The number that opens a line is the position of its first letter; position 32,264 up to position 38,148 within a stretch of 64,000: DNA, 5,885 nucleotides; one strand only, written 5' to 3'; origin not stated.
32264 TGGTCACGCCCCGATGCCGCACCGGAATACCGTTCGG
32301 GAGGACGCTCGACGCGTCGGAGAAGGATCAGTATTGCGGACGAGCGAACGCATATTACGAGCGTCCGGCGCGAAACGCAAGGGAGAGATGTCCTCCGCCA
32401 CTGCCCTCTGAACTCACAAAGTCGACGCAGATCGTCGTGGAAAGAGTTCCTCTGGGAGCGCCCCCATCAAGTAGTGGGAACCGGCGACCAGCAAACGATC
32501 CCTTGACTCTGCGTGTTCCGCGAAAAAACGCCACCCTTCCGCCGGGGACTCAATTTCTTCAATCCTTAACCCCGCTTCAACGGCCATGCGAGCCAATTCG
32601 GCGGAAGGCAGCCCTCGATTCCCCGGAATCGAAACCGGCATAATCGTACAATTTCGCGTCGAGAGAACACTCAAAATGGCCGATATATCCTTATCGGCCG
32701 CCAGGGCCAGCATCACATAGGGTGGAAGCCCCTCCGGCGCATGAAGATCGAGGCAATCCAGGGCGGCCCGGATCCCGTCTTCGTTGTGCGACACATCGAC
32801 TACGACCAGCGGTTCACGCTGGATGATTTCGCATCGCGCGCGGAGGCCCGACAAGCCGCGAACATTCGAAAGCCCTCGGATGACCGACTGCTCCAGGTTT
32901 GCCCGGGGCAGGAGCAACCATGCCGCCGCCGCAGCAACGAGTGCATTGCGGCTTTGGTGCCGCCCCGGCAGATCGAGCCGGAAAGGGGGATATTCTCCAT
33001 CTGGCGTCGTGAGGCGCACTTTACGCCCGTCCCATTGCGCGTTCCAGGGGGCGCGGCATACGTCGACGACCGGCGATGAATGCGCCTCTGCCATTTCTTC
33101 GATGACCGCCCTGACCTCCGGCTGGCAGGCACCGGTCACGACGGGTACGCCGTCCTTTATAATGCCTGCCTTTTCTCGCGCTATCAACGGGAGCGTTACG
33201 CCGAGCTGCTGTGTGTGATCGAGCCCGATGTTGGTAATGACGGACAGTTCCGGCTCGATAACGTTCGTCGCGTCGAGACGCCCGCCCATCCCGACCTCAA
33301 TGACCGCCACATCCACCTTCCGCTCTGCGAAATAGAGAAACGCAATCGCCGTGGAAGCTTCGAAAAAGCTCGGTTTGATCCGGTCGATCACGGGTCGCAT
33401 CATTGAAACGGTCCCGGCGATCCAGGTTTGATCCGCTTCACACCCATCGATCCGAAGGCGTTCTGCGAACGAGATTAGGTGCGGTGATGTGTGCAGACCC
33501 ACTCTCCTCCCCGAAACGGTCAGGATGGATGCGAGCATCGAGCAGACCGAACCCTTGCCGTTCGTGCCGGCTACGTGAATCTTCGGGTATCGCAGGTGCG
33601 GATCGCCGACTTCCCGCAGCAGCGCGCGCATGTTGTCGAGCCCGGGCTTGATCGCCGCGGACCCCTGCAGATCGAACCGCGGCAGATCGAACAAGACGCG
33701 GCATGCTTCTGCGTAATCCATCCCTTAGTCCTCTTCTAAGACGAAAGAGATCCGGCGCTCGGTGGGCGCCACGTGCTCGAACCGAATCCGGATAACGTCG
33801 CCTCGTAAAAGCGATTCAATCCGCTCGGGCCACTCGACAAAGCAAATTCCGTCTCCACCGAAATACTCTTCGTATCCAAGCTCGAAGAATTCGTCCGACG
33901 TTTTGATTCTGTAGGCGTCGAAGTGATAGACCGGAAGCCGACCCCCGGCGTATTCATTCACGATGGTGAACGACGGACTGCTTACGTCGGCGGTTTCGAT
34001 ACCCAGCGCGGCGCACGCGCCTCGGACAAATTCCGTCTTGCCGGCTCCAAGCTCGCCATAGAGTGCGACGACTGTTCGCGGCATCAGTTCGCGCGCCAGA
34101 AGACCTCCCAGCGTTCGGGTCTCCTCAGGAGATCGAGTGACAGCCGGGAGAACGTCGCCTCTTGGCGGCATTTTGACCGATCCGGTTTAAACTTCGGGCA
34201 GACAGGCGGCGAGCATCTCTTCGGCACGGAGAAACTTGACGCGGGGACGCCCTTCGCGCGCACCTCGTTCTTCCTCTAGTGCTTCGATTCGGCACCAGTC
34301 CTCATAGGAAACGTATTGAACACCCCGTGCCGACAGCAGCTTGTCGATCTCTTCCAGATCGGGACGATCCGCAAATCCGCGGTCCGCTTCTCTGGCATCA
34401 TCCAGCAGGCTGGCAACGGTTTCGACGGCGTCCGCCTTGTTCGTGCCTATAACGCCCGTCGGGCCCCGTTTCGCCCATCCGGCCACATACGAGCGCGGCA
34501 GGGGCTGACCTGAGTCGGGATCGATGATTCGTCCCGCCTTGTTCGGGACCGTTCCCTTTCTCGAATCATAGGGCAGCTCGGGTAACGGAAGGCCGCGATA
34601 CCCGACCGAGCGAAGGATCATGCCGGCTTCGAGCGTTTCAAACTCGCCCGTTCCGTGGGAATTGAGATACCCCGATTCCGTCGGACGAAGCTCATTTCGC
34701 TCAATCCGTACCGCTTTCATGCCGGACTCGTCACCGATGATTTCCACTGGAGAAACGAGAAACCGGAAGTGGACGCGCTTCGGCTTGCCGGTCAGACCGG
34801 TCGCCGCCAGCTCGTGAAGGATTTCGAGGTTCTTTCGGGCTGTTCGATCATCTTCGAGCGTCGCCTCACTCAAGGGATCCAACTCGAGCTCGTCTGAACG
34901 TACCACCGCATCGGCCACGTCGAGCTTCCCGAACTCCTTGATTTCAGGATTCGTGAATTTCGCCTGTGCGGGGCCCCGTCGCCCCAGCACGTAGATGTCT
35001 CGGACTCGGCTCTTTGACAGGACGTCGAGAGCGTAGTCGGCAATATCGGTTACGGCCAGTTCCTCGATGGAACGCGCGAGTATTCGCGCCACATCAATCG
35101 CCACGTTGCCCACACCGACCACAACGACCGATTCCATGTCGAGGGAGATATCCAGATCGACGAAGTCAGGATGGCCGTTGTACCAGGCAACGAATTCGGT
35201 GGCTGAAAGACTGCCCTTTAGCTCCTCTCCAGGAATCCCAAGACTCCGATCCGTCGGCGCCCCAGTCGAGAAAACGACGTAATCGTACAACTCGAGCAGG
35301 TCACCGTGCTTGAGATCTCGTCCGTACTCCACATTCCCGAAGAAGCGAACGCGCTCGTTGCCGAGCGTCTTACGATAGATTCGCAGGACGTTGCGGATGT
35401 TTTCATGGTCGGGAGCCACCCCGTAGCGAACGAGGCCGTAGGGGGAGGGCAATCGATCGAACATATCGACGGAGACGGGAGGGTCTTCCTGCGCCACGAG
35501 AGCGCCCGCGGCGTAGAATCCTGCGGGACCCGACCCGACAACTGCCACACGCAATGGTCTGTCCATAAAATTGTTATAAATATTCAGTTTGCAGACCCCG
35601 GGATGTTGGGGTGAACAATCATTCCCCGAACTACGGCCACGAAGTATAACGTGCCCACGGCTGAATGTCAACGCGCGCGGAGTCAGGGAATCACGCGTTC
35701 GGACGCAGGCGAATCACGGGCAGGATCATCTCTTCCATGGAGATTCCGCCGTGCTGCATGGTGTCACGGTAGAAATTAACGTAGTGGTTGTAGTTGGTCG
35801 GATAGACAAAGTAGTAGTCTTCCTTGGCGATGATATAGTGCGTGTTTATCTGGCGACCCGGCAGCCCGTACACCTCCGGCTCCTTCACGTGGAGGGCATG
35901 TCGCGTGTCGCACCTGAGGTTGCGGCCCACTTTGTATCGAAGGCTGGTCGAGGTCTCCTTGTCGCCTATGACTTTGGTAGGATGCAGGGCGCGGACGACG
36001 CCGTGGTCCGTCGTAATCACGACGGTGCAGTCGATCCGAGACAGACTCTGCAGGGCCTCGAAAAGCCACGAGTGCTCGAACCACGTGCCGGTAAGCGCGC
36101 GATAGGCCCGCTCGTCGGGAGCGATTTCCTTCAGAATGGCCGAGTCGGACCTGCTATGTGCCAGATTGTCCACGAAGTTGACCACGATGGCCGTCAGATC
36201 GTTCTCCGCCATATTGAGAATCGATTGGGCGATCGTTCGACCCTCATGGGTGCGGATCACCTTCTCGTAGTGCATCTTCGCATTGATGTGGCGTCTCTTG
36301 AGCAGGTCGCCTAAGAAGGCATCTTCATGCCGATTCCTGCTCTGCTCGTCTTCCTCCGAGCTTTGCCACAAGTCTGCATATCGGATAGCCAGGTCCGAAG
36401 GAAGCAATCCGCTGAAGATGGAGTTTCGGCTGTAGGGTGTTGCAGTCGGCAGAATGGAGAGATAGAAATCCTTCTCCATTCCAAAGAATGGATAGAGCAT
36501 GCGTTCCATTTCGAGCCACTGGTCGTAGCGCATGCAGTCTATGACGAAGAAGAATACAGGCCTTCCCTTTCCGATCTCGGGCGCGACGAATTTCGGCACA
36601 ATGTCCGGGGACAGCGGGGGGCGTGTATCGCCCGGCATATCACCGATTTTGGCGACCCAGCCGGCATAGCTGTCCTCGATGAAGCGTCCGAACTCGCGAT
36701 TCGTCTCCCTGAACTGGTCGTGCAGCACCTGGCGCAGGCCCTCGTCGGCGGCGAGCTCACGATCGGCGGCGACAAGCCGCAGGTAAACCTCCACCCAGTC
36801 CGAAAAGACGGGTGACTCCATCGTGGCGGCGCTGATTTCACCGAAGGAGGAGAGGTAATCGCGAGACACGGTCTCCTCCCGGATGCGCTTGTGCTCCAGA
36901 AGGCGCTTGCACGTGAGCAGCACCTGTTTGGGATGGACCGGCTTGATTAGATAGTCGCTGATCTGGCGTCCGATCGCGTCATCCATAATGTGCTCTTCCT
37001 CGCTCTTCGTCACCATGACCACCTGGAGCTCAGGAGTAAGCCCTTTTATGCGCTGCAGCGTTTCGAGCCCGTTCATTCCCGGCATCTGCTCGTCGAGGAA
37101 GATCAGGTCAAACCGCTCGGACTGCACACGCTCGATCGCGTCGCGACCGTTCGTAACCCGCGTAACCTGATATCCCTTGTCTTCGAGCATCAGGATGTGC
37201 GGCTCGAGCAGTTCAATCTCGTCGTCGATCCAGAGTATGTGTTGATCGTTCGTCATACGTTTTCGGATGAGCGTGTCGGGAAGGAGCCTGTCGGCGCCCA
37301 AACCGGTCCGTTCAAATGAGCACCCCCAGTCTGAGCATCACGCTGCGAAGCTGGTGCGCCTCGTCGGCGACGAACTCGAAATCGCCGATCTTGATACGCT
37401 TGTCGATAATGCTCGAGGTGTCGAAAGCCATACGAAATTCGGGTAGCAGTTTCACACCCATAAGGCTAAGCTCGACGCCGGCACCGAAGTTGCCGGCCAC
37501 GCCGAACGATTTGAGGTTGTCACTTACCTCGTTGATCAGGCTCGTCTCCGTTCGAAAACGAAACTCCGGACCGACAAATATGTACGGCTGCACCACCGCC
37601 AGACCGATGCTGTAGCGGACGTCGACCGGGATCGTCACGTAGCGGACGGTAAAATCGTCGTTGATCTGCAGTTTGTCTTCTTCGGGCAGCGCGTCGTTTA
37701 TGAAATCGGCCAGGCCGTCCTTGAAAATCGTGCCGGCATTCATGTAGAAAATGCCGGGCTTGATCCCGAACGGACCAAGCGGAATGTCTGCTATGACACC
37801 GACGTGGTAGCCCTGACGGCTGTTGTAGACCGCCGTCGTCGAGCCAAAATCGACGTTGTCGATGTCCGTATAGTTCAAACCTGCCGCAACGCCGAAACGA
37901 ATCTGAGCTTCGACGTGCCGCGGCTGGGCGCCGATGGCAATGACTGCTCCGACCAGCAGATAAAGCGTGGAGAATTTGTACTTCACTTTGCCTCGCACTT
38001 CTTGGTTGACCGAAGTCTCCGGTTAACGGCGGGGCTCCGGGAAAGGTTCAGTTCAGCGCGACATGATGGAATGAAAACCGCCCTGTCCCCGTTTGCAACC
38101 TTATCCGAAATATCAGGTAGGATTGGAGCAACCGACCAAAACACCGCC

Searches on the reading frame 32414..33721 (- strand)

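Call 34: search_protein_families(library=pfam, proteins=[window:32414-33721:-], max_evalue=0.00001)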
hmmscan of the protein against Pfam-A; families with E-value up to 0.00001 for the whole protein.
window:32414-33721:- (435 aa): 2 families
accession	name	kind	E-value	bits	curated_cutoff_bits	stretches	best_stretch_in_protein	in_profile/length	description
PF08245.18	Mur_ligase_M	-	1.8e-15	57.8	24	1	50-267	1-200/200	Mur ligase middle domain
PF02875.26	Mur_ligase_C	-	2.6e-10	41.7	28.4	1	296-416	2-127/127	Mur ligase, glutamate ligase domain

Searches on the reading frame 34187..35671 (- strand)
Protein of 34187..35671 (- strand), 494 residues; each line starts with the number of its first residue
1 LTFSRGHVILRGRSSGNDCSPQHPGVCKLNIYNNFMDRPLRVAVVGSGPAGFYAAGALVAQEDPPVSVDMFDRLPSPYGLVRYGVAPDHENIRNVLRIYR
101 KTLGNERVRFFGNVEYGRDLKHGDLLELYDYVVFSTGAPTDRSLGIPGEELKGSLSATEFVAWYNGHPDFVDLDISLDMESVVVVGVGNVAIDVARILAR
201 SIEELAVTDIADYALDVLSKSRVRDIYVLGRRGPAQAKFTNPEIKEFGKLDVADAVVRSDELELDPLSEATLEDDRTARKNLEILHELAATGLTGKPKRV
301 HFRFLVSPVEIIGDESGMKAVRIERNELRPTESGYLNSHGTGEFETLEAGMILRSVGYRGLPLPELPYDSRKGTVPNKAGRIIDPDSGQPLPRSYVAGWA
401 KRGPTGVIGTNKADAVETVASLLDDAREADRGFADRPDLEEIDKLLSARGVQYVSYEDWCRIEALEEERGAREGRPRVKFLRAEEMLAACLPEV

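Call 34: search_protein_families(library=pfam, proteins=[window:34187-35671:-], max_evalue=0.00001)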
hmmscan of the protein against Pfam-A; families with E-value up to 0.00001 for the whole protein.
window:34187-35671:- (494 aa): 1 family
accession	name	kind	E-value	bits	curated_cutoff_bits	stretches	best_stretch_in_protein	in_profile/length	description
PF07992.20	Pyr_redox_2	-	2.1e-10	40.9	26.1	1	41-217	2-180/291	Pyridine nucleotide-disulphide oxidoreductase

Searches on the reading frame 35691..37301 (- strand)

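Call 34: search_protein_families(library=pfam, proteins=[window:35691-37301:-], max_evalue=0.00001)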
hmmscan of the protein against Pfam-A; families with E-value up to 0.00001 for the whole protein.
window:35691-37301:- (536 aa): 2 families
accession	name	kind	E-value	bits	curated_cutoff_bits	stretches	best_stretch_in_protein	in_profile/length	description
PF00072.30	Response_reg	-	1.4e-24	86.8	30.2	1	22-128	1-107/111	Response regulator receiver domain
PF08665.17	PglZ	-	1.7e-17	64.4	25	1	249-436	3-173/179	PglZ domain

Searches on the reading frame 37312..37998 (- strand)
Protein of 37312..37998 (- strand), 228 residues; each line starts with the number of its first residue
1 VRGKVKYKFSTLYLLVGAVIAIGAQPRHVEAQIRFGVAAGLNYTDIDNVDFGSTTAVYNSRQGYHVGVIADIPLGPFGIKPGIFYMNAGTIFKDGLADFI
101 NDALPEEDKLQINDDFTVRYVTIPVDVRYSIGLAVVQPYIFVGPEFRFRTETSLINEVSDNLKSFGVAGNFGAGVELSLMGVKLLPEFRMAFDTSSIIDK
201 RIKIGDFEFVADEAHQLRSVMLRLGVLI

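Call 34: search_protein_families(library=pfam, proteins=[window:37312-37998:-], max_evalue=0.00001)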
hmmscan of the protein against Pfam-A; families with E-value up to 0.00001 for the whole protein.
window:37312-37998:- (228 aa): 2 families
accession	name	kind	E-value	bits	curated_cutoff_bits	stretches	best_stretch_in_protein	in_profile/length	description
PF13568.12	OMP_b-brl_2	-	1.4e-16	61.5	27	1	28-191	6-167/175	Outer membrane protein beta-barrel domain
PF13505.12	OMP_b-brl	-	2.6e-10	41.2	28.7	1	17-178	4-141/175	Outer membrane protein beta-barrel domain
